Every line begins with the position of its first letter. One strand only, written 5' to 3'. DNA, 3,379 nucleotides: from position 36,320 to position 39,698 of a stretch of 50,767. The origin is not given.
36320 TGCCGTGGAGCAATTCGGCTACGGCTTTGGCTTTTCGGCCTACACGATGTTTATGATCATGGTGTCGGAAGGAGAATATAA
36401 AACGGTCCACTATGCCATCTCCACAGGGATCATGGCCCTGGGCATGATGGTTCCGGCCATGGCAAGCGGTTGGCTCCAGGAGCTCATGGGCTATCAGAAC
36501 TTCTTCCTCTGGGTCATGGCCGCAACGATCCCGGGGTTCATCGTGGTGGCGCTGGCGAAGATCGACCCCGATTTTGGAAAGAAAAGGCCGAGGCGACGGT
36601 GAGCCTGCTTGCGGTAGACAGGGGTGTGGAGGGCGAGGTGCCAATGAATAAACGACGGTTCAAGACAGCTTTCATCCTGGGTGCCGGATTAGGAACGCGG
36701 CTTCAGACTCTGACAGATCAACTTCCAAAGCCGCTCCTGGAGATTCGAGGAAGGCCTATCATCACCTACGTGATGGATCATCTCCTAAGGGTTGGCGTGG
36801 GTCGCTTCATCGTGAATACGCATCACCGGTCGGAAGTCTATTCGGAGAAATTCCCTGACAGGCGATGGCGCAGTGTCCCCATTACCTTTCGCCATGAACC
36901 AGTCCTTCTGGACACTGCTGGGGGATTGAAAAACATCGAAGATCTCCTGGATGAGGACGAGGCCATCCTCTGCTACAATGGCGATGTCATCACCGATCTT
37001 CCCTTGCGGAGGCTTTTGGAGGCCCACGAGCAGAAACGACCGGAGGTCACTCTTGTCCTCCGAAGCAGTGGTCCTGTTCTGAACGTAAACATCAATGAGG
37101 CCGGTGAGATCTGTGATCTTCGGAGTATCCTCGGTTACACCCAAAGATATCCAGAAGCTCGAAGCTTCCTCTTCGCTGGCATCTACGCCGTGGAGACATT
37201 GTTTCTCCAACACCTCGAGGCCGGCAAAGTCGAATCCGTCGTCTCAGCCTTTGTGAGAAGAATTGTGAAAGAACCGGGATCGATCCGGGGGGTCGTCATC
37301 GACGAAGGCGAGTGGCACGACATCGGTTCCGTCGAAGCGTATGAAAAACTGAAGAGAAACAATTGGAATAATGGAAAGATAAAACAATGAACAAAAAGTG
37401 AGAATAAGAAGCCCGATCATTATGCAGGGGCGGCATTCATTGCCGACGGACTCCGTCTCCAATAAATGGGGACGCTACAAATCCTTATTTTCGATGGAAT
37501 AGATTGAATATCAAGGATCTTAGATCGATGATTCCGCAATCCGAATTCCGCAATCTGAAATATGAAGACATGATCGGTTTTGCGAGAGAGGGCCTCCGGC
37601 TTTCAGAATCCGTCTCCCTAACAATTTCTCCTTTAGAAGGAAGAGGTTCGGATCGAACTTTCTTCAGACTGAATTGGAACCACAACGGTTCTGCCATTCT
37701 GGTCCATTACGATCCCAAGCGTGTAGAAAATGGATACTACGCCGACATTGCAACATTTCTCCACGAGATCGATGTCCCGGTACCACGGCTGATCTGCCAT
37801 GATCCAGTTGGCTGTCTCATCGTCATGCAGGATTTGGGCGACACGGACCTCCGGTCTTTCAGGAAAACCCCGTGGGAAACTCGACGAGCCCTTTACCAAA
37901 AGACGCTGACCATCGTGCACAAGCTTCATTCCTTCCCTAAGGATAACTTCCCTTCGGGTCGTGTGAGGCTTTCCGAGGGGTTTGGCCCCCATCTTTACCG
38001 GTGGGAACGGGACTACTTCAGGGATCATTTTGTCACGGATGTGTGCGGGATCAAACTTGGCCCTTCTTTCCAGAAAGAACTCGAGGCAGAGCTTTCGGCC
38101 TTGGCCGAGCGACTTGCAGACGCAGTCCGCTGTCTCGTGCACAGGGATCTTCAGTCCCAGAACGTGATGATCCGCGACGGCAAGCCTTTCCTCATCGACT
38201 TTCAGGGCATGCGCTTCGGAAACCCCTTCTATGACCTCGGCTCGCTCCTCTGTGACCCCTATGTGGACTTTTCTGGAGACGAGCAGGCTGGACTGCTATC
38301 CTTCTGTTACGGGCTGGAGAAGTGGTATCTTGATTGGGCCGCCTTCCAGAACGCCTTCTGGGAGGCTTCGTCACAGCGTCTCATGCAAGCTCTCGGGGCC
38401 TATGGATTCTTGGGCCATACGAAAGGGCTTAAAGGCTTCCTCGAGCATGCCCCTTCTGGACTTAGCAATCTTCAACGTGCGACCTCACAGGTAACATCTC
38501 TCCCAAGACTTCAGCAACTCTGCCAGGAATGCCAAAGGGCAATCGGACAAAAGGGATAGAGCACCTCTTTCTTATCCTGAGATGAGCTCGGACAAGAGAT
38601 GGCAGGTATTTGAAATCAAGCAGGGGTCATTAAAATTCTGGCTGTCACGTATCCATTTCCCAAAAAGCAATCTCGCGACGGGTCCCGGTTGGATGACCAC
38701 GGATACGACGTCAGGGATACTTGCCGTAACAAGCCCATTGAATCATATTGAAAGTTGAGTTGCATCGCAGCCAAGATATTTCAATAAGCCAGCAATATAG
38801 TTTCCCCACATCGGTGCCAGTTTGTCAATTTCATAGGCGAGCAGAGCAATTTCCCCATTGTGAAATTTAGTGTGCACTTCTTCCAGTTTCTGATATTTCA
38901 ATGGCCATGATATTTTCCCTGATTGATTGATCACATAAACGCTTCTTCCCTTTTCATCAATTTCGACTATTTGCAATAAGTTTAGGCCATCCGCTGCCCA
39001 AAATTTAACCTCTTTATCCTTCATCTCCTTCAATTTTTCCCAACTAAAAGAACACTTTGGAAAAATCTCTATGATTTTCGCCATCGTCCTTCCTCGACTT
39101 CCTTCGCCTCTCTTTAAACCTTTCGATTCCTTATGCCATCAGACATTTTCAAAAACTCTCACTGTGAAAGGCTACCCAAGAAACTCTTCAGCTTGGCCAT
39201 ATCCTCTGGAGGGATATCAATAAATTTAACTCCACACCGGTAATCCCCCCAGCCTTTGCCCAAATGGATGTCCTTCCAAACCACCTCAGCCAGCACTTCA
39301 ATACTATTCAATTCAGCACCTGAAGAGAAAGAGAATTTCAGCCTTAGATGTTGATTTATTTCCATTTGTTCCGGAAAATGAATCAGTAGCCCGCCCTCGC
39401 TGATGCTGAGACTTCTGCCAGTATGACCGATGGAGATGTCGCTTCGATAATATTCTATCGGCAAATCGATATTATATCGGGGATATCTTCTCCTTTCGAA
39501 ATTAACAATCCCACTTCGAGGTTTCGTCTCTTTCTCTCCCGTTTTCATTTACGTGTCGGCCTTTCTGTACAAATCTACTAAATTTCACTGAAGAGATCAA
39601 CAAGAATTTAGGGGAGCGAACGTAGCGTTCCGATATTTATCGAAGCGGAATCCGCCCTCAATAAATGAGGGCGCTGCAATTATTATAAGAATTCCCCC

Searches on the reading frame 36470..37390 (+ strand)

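Call 10: search_protein_families(library=pfam, proteins=[window:36470-37390:+])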
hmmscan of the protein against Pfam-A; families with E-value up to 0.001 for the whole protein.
window:36470-37390:+ (306 aa): 2 families
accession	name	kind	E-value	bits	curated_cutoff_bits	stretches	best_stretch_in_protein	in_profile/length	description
PF00483.29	NTP_transferase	-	2.5e-21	76.8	21.2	1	67-196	2-136/245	Nucleotidyl transferase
PF12804.13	NTP_transf_3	-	4.9e-10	40.3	27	1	67-197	1-122/160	MobA-like NTP transferase domain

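Call 53: search_protein_families(library=ncbifam, proteins=[window:36470-37390:+])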
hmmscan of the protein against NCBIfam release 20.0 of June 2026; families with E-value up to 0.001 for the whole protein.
window:36470-37390:+ (306 aa): 31 families (the best 25 are shown)
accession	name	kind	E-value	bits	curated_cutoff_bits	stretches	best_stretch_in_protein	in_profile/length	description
NF045761.1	NAMPUrTaseMurU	equivalog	7.8e-30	104.4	250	1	67-295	3-224/226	N-acetylmuramate alpha-1-phosphate uridylyltransferase MurU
NF052502.1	man1P_GTase_Rv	exception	1e-29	103.5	440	1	67-291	3-223/352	mannose-1-phosphate guanylyltransferase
NF041313.1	UDPGP_AglF_Halo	equivalog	3.9e-21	75.6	400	1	67-198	3-131/234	UTP--glucose-1-phosphate uridylyltransferase AglF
TIGR03992.1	Arch_glmU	subfamily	7.8e-18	64.5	292.1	1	66-287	2-216/393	bifunctional sugar-1-phosphate nucleotidylyltransferase/acetyltransferase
NF045697.1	MurNAcPUrMurU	equivalog_domain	1.9e-17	63.5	370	1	69-291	2-221/229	N-acetylmuramate alpha-1-phosphate uridylyltransferase MurU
NF049965.1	GlMnHpPGnyltfHddC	equivalog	2.8e-17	63.1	300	1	66-294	2-217/221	D-glycero-D-manno-heptose 1-phosphate guanosyltransferase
TIGR02623.1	G1P_cyt_trans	equivalog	6.8e-12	45.4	300.25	1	67-139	3-75/255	glucose-1-phosphate cytidylyltransferase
NF041173.1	Sug_nt_acttase_Thmprot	equivalog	1.8e-11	43.6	600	1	67-287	3-216/405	bifunctional sugar-1-phosphate nucleotidylyltransferase/acetyltransferase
TIGR01208.1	rmlA_long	equivalog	2.1e-11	43.4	320.25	1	67-199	2-134/353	glucose-1-phosphate thymidylyltransferase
TIGR01173.1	glmU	equivalog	8.4e-11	41.4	366.85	1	67-196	3-125/452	bifunctional UDP-N-acetylglucosamine diphosphorylase/glucosamine-1-phosphate N-acetyltransferase GlmU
NF010935.0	PRK14355.1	equivalog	2.1e-09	36.5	718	1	66-247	5-184/459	bifunctional UDP-N-acetylglucosamine diphosphorylase/glucosamine-1-phosphate N-acetyltransferase GlmU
NF041135.1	IPPtranDIPPsyn_Thcocales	equivalog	2.1e-08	33.6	580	1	66-134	2-66/419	bifunctional L-myo-inositol-1-phosphate cytidylyltransferase/CDP-L-myo-inositol myo-inositolphosphotransferase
NF010937.0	PRK14357.1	equivalog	2.9e-07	29.8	658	1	67-196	3-124/448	bifunctional UDP-N-acetylglucosamine diphosphorylase/glucosamine-1-phosphate N-acetyltransferase GlmU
TIGR01099.1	galU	equivalog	3.2e-07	30.2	326.8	1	65-128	2-65/261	UTP--glucose-1-phosphate uridylyltransferase GalU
NF010934.1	PRK14354.1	equivalog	1.4e-06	27.1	450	1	67-196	2-125/447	bifunctional UDP-N-acetylglucosamine diphosphorylase/glucosamine-1-phosphate N-acetyltransferase GlmU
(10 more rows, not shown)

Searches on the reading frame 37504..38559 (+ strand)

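Call 10: search_protein_families(library=pfam, proteins=[window:37504-38559:+])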
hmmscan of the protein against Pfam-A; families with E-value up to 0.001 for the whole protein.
window:37504-38559:+ (351 aa): 3 families
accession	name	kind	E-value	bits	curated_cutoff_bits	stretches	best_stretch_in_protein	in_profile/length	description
PF01636.29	APH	-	5.9e-22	79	23.2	1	40-261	1-221/239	Phosphotransferase enzyme family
PF19974.5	TCAD9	-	3.2e-06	27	40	1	198-243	286-332/429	Ternary complex associated domain 9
PF02958.26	EcKL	-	9.7e-05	22.3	22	1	190-249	196-261/294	Ecdysteroid kinase-like family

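Call 53: search_protein_families(library=ncbifam, proteins=[window:37504-38559:+])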
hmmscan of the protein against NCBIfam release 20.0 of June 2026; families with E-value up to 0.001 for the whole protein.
window:37504-38559:+ (351 aa): 8 families
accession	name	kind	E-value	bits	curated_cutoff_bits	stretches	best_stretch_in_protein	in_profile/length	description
NF045759.1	NamurgluKinAmgK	equivalog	1.8e-18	66.8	550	1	51-341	32-320/324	N-acetylmuramate/N-acetylglucosamine kinase AmgK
NF045698.1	MurGlcNAcKinAmgK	equivalog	1.8e-07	30.8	500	1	79-301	84-312/360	N-acetylmuramate/N-acetylglucosamine kinase AmgK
NF038156.1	lant_syn_V_LxmK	equivalog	1.7e-06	27.4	315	1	190-249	172-231/347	class V lanthionine synthetase subunit LxmK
TIGR02172.1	Fb_sc_TIGR02172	paralog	2.4e-06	27.5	228.2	1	192-249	137-193/226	TIGR02172 family protein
TIGR02906.1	spore_CotS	subfamily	1.2e-05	24.4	172.7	1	207-249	186-228/314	CotS family spore coat protein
TIGR03724.2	arch_bud32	equivalog_domain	2.3e-05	24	125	0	211-233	106-128/193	KEOPS complex kinase/ATPase Bud32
NF041256.1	GntI_guanitoxin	equivalog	0.00043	19.7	357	1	194-271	160-234/282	guanitoxin biosynthesis pre-guanitoxin N-oxide kinase GntI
NF011463.0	PRK14879.1-4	equivalog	0.00045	19.7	188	0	211-236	135-160/237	Kae1-associated kinase Bud32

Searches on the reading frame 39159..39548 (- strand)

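Call 57: search_protein_families(library=pfam, proteins=[window:39159-39548:-])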
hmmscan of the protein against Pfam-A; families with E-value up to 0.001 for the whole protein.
window:39159-39548:- (129 aa): 1 family
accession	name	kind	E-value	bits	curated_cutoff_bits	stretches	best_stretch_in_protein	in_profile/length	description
PF07238.19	PilZ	-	2.7e-16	60.2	22.5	1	18-124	1-100/102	PilZ domain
